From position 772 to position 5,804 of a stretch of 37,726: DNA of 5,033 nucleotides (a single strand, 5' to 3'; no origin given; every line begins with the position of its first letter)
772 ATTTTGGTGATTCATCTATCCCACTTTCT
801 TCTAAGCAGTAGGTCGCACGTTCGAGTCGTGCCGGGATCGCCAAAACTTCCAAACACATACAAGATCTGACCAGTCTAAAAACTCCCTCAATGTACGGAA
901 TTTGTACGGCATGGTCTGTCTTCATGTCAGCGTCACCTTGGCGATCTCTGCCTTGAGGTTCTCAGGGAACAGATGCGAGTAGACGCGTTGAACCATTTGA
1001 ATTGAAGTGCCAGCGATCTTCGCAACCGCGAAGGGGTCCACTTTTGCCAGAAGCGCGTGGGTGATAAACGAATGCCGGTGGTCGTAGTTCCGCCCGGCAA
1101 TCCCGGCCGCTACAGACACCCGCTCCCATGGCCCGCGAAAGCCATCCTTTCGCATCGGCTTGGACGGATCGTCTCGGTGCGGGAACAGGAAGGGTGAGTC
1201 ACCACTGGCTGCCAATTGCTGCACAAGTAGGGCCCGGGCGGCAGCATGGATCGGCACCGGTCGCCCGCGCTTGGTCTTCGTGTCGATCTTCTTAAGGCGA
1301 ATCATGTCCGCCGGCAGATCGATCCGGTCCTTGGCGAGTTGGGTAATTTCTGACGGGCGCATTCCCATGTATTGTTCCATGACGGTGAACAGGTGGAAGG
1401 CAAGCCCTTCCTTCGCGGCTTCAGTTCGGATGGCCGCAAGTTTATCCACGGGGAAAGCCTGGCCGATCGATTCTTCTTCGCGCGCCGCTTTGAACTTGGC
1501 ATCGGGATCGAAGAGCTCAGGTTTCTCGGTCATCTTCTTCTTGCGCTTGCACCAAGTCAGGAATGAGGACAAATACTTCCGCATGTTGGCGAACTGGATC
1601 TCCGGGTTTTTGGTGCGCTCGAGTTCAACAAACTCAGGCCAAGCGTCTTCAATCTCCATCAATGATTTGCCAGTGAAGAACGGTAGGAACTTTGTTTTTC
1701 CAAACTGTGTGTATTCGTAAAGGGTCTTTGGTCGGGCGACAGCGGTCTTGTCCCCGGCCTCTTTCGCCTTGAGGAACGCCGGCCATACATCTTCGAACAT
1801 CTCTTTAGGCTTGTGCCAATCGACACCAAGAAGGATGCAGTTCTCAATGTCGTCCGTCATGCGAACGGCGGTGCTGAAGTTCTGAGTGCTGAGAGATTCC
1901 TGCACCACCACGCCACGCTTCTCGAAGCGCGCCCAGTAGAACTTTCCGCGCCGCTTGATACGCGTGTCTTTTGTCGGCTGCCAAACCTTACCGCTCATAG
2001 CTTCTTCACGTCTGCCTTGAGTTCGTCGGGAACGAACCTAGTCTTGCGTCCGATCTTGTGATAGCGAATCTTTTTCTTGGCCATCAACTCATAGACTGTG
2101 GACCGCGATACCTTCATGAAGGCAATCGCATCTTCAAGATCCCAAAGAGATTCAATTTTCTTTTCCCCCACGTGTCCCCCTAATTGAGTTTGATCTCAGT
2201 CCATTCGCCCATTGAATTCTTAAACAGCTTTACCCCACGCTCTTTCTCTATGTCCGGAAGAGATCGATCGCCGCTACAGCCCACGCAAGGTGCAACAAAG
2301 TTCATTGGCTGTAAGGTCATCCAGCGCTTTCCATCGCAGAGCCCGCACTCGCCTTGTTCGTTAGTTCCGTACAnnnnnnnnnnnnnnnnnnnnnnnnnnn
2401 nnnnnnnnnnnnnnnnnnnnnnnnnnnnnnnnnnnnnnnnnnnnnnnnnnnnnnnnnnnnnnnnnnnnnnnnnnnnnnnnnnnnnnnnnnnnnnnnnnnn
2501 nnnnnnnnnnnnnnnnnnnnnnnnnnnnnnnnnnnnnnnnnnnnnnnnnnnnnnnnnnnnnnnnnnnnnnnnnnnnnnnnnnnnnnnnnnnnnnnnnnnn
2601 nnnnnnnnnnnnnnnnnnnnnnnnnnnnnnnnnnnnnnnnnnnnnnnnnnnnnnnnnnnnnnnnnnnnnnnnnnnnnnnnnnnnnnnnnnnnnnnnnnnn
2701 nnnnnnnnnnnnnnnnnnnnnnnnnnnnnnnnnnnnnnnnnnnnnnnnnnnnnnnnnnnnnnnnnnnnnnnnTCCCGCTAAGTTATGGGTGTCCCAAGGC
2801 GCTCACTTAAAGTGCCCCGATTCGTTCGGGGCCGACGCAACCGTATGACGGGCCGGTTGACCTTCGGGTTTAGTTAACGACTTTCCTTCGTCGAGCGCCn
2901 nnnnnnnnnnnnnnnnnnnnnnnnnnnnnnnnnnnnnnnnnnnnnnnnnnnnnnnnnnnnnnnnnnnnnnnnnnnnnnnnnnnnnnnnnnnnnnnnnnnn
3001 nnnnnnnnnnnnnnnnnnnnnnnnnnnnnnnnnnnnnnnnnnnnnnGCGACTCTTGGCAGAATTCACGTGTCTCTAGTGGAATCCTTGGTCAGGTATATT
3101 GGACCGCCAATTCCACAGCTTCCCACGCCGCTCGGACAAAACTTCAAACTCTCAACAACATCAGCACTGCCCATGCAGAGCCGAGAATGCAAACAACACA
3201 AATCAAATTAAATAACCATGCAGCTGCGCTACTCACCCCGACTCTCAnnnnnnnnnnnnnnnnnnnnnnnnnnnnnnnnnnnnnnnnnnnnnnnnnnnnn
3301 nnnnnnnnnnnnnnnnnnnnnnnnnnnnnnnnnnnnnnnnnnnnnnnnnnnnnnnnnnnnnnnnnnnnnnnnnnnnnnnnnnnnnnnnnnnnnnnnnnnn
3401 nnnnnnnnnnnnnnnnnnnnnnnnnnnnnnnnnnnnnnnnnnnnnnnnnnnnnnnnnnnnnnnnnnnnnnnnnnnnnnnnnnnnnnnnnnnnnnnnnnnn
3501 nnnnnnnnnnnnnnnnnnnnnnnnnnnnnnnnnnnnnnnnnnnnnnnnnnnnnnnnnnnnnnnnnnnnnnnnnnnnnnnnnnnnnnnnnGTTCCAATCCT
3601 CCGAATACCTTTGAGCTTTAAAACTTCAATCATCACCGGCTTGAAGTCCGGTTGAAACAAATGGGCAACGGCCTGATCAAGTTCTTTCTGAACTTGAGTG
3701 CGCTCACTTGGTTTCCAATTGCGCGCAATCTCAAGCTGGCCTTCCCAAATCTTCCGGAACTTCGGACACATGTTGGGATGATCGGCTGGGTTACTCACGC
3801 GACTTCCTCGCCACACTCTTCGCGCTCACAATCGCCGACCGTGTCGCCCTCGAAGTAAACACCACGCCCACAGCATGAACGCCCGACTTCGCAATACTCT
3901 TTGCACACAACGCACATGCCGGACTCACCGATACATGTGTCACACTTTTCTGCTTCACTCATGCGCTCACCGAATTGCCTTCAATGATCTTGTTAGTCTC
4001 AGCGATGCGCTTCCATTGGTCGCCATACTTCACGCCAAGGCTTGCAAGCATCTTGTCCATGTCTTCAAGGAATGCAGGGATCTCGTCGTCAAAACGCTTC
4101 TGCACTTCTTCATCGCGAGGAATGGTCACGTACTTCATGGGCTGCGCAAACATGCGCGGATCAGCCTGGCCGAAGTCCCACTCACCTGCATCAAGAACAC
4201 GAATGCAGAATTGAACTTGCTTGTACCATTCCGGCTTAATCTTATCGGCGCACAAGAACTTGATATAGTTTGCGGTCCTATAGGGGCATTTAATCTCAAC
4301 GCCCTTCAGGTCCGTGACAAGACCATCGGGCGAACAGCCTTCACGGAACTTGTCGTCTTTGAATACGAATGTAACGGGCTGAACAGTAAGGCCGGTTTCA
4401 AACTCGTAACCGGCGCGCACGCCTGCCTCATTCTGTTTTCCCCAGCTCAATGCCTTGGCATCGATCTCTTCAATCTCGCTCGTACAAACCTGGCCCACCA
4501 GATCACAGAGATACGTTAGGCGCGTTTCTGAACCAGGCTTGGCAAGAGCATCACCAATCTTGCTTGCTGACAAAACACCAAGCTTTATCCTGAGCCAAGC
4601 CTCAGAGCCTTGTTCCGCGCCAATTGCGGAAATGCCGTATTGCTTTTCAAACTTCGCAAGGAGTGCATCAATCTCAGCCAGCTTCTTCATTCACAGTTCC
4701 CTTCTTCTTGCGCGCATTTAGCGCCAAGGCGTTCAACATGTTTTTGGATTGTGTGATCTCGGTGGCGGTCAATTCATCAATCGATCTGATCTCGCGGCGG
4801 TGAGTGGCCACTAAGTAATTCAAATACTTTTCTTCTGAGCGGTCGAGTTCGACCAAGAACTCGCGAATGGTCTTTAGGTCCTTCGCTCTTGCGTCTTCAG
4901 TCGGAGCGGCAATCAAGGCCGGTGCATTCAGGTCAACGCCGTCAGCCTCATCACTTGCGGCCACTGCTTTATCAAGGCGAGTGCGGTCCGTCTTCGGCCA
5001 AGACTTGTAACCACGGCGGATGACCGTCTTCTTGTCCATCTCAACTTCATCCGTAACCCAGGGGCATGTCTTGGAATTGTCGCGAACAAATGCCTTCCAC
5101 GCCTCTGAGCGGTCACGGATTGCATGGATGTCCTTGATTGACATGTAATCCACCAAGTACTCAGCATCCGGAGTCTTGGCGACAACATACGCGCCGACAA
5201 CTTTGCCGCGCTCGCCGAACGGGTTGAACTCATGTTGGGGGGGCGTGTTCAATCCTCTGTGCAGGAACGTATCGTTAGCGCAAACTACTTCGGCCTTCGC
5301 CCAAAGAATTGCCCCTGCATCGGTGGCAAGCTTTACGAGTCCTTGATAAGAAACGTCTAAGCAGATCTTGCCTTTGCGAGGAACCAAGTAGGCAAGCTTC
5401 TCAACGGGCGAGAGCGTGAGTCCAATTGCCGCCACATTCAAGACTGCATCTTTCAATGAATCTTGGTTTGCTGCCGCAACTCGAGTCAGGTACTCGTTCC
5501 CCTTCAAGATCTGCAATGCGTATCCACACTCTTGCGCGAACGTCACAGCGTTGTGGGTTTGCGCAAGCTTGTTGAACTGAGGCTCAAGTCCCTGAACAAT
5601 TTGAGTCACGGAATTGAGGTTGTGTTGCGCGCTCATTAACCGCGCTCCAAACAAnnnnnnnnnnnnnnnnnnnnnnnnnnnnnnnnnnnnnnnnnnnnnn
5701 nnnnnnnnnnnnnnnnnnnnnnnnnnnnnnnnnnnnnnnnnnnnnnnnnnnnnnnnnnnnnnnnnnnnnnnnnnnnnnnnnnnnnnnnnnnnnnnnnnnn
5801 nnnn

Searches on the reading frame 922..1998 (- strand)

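Call 6: search_protein_families(library=phrogs, proteins=[window:922-1998:-], max_evalue=0.001)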
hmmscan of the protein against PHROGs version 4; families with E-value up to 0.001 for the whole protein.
window:922-1998:- (358 aa): 2 families
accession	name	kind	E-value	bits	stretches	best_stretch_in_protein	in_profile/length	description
phrog_1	-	integration and excision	9.7e-30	105.4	1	14-354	116-446/611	integrase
phrog_216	-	integration and excision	3.3e-17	63.5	1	137-355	16-236/301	integrase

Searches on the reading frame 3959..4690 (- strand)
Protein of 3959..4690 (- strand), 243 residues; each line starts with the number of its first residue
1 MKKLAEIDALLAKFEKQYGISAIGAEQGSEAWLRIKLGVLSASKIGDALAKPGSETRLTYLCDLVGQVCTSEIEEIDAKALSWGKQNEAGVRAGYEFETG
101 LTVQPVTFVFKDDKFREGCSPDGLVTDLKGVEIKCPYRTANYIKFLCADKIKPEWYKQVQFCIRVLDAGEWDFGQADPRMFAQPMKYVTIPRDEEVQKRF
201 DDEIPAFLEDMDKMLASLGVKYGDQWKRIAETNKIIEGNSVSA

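Call 7: search_protein_families(library=phrogs, proteins=[window:3959-4690:-], max_evalue=0.01)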
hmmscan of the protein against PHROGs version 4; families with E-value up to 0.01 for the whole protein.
window:3959-4690:- (243 aa): 5 families
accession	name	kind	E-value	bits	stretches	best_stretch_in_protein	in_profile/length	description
phrog_149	-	DNA, RNA and nucleotide metabolism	6.5e-36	125.1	1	16-236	588-818/1242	exonuclease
phrog_434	-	DNA, RNA and nucleotide metabolism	2.2e-16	61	1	20-212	48-237/372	RecE-like recombination exonuclease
phrog_19459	-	unknown function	1.1e-06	29.3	1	18-70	10-67/73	-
phrog_38119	-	unknown function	4.8e-05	23.8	1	19-52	11-44/44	-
phrog_19855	-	head and packaging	0.0014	17.2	1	26-166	463-596/1257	virion structural protein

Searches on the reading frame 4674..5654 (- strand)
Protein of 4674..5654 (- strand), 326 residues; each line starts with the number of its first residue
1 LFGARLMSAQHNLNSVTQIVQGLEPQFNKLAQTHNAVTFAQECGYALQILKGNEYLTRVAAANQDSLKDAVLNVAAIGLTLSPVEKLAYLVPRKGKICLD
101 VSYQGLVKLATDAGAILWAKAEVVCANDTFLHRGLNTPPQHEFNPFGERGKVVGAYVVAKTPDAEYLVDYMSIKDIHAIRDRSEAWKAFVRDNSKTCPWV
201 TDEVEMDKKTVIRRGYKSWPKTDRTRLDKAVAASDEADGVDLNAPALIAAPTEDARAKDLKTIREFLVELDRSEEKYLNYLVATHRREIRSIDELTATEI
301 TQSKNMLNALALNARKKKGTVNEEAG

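Call 7: search_protein_families(library=phrogs, proteins=[window:4674-5654:-], max_evalue=0.01)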
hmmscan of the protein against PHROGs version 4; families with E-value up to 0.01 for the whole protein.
window:4674-5654:- (326 aa): 4 families
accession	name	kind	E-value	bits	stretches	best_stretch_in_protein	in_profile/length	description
phrog_148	-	DNA, RNA and nucleotide metabolism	1.5e-53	183.8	1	10-250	23-254/387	RecT-like ssDNA annealing protein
phrog_12233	-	DNA, RNA and nucleotide metabolism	5.6e-06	27.4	1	172-309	2-133/158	RecT-like ssDNA annealing protein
phrog_19737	-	unknown function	4.9e-05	24.5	1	46-112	40-103/108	-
phrog_2780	-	DNA, RNA and nucleotide metabolism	0.00077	19.9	0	81-160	69-149/369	RecT-like ssDNA annealing protein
